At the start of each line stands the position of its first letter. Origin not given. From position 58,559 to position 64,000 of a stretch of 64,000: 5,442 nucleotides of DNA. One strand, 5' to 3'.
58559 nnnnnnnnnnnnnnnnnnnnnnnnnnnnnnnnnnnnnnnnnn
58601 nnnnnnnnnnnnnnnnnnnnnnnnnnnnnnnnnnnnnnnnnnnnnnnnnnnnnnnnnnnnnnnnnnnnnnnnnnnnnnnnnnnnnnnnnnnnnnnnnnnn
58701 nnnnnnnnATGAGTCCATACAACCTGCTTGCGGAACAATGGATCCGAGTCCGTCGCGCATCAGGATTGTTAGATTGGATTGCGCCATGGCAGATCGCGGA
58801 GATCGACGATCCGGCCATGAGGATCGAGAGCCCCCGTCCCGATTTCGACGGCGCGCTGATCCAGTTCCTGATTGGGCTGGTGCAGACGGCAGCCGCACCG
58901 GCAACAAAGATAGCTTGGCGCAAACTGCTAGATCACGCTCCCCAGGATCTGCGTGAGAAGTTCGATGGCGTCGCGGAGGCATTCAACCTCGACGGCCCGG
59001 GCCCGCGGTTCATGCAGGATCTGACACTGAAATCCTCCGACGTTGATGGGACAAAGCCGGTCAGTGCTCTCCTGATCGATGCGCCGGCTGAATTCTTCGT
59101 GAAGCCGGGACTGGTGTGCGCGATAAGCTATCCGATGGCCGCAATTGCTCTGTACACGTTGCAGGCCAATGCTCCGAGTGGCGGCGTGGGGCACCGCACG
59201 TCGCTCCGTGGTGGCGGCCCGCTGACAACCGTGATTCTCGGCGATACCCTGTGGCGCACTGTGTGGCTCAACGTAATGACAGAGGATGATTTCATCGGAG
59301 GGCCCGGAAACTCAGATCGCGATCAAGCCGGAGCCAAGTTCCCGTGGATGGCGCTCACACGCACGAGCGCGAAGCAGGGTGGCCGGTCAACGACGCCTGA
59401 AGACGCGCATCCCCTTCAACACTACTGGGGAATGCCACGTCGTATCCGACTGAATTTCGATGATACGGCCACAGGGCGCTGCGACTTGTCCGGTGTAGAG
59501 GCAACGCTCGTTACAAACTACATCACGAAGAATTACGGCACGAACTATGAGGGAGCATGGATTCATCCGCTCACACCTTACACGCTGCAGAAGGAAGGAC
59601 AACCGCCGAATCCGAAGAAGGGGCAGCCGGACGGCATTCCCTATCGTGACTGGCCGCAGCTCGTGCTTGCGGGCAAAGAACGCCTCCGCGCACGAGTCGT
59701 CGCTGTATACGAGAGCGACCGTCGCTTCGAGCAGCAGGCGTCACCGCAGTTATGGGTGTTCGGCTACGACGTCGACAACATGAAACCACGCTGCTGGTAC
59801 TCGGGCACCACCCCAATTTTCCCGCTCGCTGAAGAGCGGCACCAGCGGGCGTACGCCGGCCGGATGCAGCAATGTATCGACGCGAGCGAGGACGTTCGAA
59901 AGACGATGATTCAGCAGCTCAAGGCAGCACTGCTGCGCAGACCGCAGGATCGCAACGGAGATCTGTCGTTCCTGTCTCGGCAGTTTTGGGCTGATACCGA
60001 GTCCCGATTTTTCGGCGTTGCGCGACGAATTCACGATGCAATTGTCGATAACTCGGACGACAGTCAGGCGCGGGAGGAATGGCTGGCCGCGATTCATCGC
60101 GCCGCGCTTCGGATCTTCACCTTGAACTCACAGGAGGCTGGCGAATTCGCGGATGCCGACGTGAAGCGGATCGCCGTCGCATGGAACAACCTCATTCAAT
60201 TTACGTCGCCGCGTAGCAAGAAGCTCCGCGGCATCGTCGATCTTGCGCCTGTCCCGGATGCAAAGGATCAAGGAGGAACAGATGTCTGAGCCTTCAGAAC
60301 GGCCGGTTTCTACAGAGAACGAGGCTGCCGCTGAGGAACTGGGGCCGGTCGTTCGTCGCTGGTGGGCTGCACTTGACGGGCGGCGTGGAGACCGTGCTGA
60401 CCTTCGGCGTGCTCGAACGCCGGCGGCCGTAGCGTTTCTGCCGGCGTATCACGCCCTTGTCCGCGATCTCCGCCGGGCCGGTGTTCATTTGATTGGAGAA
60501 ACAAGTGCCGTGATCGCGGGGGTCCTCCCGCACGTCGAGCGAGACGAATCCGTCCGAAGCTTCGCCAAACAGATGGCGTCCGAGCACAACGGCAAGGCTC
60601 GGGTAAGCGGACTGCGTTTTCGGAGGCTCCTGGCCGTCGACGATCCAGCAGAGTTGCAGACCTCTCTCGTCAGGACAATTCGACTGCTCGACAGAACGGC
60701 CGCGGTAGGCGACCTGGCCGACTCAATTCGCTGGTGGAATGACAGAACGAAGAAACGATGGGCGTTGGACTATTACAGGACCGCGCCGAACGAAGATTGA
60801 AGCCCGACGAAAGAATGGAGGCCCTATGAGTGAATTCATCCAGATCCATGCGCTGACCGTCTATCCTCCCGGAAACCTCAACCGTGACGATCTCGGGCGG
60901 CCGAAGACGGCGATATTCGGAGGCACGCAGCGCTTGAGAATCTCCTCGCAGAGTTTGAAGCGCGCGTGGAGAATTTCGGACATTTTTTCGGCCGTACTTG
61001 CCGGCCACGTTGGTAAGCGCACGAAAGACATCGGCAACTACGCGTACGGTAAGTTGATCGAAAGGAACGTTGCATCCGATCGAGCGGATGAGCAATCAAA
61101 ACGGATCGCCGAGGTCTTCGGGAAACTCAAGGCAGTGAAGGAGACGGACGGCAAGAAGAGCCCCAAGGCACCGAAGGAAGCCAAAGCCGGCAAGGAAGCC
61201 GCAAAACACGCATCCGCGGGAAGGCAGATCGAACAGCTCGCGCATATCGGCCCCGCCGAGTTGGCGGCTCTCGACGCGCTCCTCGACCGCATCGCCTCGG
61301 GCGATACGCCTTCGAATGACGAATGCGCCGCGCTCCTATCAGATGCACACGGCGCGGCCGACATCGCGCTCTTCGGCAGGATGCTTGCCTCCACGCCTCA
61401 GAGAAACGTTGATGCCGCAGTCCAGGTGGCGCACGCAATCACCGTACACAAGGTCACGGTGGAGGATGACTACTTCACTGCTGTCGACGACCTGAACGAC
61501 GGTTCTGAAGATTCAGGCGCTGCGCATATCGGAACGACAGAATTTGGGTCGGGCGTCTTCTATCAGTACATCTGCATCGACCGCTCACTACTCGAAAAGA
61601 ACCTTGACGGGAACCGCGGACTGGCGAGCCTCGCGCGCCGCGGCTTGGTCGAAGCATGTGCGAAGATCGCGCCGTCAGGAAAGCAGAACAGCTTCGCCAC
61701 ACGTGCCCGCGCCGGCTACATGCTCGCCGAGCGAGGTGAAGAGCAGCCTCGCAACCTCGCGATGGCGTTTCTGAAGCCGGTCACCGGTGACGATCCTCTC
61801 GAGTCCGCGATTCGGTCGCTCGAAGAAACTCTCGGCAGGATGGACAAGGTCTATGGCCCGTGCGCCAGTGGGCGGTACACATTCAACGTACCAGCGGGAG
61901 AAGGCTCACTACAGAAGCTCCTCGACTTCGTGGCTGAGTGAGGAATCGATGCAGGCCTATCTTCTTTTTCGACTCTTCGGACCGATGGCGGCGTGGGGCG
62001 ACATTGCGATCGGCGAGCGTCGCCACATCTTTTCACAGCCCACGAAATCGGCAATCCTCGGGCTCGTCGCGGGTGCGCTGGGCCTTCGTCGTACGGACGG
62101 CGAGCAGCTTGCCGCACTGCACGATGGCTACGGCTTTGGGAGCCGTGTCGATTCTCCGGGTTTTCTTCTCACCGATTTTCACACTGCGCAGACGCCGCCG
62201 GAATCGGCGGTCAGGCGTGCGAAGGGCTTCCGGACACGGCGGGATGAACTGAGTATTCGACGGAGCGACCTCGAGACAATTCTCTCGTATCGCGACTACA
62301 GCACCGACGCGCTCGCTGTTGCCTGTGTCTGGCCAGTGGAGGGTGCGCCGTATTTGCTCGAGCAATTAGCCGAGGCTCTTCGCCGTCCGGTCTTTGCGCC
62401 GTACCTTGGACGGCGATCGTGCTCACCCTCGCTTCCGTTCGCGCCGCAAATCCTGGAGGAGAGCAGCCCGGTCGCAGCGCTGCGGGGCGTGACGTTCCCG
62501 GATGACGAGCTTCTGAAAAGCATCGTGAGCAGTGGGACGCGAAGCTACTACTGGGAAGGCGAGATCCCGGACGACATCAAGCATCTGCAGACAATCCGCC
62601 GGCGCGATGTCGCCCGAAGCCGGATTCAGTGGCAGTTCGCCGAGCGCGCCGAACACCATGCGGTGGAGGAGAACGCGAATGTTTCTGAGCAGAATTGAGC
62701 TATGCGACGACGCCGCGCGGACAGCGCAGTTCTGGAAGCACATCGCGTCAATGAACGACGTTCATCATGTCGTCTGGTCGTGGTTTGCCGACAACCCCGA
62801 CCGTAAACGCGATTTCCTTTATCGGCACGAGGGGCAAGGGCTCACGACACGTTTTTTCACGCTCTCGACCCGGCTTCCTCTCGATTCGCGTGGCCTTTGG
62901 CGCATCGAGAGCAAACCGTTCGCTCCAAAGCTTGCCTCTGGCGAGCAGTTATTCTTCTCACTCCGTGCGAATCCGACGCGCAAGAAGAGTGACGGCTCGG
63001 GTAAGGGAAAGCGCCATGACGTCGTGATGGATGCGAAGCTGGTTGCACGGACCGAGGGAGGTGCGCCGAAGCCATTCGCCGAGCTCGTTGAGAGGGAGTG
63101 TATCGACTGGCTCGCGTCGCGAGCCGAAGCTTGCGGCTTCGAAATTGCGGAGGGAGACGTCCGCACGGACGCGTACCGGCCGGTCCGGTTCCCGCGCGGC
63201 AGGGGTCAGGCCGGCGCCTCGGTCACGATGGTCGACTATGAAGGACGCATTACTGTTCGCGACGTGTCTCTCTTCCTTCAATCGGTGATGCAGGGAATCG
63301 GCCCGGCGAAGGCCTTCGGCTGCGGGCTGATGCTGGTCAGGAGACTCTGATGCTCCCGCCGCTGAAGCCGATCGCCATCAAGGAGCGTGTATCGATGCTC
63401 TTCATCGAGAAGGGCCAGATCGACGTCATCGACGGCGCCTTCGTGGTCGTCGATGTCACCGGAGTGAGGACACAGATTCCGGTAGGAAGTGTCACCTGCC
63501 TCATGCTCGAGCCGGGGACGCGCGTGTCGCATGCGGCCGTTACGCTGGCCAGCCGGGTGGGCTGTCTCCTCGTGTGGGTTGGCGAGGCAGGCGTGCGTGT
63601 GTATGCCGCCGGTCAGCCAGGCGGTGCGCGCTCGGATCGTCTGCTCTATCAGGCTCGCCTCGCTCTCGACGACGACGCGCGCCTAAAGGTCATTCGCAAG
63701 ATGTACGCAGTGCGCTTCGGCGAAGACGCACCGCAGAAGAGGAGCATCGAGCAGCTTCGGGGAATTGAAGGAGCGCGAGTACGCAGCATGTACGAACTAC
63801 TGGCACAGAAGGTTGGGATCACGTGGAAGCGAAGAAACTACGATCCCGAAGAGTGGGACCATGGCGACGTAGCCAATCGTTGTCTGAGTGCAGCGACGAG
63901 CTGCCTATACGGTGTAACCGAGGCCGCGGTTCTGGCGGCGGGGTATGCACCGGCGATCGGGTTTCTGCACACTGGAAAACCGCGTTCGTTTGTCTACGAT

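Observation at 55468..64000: Type I-E CRISPR-Cas operon with a leading DnaQ-like exonuclease; array and cas2 outside the window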

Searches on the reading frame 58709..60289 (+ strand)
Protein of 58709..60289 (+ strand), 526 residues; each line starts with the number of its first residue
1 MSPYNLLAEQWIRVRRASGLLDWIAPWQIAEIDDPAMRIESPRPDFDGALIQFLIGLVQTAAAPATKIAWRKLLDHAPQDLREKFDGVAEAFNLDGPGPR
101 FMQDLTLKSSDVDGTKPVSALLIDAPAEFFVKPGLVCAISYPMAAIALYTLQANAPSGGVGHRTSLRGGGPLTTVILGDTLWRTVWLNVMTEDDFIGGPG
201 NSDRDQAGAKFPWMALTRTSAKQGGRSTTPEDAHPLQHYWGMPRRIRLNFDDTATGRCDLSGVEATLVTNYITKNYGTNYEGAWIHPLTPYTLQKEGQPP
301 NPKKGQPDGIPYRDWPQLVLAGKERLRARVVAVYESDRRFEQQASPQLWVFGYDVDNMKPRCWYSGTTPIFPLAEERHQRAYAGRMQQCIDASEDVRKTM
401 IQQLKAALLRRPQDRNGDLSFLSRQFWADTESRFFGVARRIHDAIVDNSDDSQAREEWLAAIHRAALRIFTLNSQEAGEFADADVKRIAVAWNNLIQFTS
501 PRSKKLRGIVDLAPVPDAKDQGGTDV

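Call 7: search_protein_families(library=ncbifam, proteins=[window:58709-60289:+], max_evalue=0.01)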
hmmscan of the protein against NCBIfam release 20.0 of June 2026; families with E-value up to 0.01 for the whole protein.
window:58709-60289:+ (526 aa): 2 families
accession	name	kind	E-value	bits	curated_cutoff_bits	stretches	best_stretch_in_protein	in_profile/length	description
TIGR02547.1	casA_cse1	equivalog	4.2e-87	293.2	70.05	1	5-470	1-469/504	type I-E CRISPR-associated protein Cse1/CasA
NF007247.0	PRK09693.1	equivalog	1e-32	113.5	576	1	5-296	2-291/502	type I-E CRISPR-associated protein Cse1/CasA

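Call 8: search_protein_families(library=pfam, proteins=[window:58709-60289:+], max_evalue=0.01)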
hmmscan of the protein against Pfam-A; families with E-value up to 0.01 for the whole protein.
window:58709-60289:+ (526 aa): 1 family
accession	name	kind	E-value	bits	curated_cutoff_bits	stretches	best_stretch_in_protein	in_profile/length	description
PF09481.15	CRISPR_Cse1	-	1.9e-107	360.7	24.7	1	5-469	1-450/450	CRISPR-associated protein Cse1 (CRISPR_cse1)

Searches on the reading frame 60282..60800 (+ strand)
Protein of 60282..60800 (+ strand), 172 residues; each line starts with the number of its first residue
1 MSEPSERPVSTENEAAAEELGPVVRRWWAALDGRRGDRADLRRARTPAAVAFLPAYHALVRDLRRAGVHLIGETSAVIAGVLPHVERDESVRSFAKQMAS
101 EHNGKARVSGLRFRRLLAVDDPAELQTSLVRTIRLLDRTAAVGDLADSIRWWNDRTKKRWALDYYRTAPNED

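Call 7: search_protein_families(library=ncbifam, proteins=[window:60282-60800:+], max_evalue=0.01)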
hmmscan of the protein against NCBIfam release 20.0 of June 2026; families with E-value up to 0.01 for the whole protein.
window:60282-60800:+ (172 aa): 1 family
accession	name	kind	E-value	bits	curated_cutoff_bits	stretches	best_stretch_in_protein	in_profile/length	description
TIGR02548.2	casB_cse2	equivalog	7.4e-24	84.7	28.5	1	24-167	2-166/167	type I-E CRISPR-associated protein Cse2/CasB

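Call 8: search_protein_families(library=pfam, proteins=[window:60282-60800:+], max_evalue=0.01)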
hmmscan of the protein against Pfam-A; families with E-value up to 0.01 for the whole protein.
window:60282-60800:+ (172 aa): 1 family
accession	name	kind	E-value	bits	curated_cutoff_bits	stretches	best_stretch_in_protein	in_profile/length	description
PF09485.15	CRISPR_Cse2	-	5.3e-16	59.8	24.6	1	37-165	1-137/137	CRISPR-associated protein Cse2 (CRISPR_cse2)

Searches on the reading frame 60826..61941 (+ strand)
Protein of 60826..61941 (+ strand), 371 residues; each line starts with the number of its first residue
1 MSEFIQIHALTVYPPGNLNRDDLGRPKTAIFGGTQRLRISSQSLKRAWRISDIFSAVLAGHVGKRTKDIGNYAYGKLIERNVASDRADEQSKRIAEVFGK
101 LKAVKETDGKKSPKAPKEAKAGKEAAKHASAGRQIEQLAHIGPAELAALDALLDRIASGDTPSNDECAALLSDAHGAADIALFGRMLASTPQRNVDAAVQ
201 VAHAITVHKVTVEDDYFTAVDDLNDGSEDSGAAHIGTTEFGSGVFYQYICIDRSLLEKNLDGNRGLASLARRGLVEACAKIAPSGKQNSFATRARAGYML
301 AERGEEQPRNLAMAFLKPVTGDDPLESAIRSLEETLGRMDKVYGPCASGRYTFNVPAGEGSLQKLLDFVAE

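Call 7: search_protein_families(library=ncbifam, proteins=[window:60826-61941:+], max_evalue=0.01)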
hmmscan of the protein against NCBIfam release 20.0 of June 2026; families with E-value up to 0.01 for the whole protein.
window:60826-61941:+ (371 aa): 1 family
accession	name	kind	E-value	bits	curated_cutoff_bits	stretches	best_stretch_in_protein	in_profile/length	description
TIGR01869.1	casC_Cse4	exception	1.8e-97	327.2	178.05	1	3-343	1-325/325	type I-E CRISPR-associated protein Cas7/Cse4/CasC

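Call 8: search_protein_families(library=pfam, proteins=[window:60826-61941:+], max_evalue=0.01)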
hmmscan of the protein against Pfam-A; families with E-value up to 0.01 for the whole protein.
window:60826-61941:+ (371 aa): 1 family
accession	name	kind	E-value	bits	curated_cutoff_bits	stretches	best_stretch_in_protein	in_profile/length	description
PF09344.15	Cas_CT1975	-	1.6e-96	324.3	26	1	5-353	1-333/361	CT1975-like protein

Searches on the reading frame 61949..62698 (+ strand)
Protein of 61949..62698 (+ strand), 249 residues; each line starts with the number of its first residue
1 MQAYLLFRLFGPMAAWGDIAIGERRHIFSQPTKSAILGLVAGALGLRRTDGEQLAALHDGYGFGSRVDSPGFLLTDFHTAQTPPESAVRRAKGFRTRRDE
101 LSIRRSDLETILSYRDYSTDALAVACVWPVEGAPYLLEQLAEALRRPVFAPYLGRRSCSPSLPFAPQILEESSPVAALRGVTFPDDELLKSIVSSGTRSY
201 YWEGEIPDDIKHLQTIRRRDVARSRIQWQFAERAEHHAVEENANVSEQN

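Call 7: search_protein_families(library=ncbifam, proteins=[window:61949-62698:+], max_evalue=0.01)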
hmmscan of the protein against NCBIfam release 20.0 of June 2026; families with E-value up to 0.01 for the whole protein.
window:61949-62698:+ (249 aa): 2 families
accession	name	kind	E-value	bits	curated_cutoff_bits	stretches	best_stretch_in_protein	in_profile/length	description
TIGR01868.1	casD_Cas5e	equivalog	3e-49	167.8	68.95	1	4-234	2-226/230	type I-E CRISPR-associated protein Cas5/CasD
TIGR02593.1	CRISPR_cas5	subfamily_domain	7.2e-07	28.9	17.8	1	4-46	1-43/43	CRISPR-associated protein Cas5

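Call 8: search_protein_families(library=pfam, proteins=[window:61949-62698:+], max_evalue=0.01)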
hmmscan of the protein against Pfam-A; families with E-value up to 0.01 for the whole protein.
window:61949-62698:+ (249 aa): 1 family
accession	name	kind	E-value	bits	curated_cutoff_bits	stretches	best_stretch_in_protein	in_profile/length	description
PF09704.15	Cas_Cas5d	-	8e-33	114.6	23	1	4-233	1-214/217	CRISPR-associated protein (Cas_Cas5)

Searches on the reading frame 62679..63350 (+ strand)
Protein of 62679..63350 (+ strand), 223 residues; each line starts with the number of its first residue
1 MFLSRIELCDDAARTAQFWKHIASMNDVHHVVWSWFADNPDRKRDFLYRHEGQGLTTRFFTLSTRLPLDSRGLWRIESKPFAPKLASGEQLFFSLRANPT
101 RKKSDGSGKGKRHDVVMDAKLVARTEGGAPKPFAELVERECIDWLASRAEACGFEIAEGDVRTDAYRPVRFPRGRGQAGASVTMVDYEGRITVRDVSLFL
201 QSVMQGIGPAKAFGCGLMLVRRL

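Call 7: search_protein_families(library=ncbifam, proteins=[window:62679-63350:+], max_evalue=0.01)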
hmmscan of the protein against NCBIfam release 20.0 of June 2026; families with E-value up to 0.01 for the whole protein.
window:62679-63350:+ (223 aa): 1 family
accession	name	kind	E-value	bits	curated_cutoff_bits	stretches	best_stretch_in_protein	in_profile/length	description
TIGR01907.1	casE_Cse3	equivalog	2.1e-43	149.1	45.2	1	1-222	1-207/208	type I-E CRISPR-associated protein Cas6/Cse3/CasE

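Call 8: search_protein_families(library=pfam, proteins=[window:62679-63350:+], max_evalue=0.01)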
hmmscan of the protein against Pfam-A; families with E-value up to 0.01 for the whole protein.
window:62679-63350:+ (223 aa): 1 family
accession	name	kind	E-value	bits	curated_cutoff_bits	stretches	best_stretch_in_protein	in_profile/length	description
PF08798.16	CRISPR_assoc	-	1.8e-46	159.6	25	1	1-222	1-223/223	CRISPR associated protein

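Call 9: find_encoding_contigs(protein=window:62679-63347:+, flank=10000, max_places=6)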
Protein window:62679-63347:+ (223 aa): no gene with exactly this product is on record in the collection.

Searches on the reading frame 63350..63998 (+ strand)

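Call 7: search_protein_families(library=ncbifam, proteins=[window:63350-63998:+], max_evalue=0.01)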
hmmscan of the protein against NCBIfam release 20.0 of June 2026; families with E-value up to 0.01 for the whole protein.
window:63350-63998:+ (216 aa): 8 families
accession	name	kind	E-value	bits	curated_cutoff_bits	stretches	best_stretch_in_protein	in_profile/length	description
TIGR03638.1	cas1_ECOLI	exception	2.3e-90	302.5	215.6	1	7-216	3-213/269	type I-E CRISPR-associated endonuclease Cas1e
TIGR00287.1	cas1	equivalog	8.5e-41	140.1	71.7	2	130-215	149-234/327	CRISPR-associated endonuclease Cas1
TIGR03641.1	cas1_HMARI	exception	3.7e-07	29.7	304.1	1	125-214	136-223/324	type I-B CRISPR-associated endonuclease Cas1b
TIGR03637.1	cas1_YPEST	exception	1.1e-06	28.2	150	0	12-88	5-84/307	type I-F CRISPR-associated endonuclease Cas1f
TIGR03640.1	cas1_DVULG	exception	5.6e-06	25.8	385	1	129-211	153-236/340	type I-C CRISPR-associated endonuclease Cas1c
TIGR03983.1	cas1_MYXAN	equivalog_domain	2.6e-05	23.4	358.05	1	126-212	155-241/347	type I-MYXAN CRISPR-associated endonuclease Cas1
NF049935.1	cas4g_cas1g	exception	6.1e-05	21.7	560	1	125-210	352-441/546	CRISPR-associated endonuclease Cas4g/Cas1g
TIGR04093.1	cas1_CYANO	exception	8e-05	21.7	385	1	129-208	150-227/334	type I-D CRISPR-associated endonuclease Cas1d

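Call 8: search_protein_families(library=pfam, proteins=[window:63350-63998:+], max_evalue=0.01)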
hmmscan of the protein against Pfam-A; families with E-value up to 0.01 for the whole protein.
window:63350-63998:+ (216 aa): 1 family
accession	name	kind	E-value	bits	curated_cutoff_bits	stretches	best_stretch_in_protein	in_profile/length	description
PF01867.21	Cas_Cas1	-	5.9e-16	58.9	22.3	2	126-213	141-226/283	CRISPR associated protein Cas1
